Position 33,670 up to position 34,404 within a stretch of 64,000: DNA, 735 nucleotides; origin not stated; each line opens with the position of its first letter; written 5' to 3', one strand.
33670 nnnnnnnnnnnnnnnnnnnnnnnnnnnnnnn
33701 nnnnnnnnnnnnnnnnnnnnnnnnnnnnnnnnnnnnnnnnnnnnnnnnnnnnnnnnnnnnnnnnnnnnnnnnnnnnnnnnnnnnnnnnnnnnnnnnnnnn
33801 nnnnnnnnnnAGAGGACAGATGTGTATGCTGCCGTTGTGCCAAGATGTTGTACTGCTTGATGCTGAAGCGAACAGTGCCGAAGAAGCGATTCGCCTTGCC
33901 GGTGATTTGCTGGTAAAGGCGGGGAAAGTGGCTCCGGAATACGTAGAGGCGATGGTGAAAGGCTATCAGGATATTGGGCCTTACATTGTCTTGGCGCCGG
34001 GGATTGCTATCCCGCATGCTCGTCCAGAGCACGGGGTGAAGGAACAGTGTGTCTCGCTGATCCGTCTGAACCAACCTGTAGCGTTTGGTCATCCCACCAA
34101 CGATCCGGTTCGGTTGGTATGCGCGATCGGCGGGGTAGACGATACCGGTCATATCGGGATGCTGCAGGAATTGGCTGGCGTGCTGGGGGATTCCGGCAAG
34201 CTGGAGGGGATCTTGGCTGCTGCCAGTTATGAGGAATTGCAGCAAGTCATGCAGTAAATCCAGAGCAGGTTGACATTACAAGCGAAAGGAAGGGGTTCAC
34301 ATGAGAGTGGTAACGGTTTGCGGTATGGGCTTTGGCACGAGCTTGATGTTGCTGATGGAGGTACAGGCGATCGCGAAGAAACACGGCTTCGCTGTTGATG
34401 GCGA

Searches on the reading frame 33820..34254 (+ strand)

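Call 27: search_protein_families(library=pfam, proteins=[window:33820-34254:+], max_evalue=0.01)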
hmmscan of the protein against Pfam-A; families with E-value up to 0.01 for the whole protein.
window:33820-34254:+ (145 aa): 1 family
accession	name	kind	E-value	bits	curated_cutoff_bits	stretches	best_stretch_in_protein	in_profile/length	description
PF00359.27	PTS_EIIA_2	-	2.2e-31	109.2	27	1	9-144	6-141/144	Phosphoenolpyruvate-dependent sugar phosphotransferase system, EIIA 2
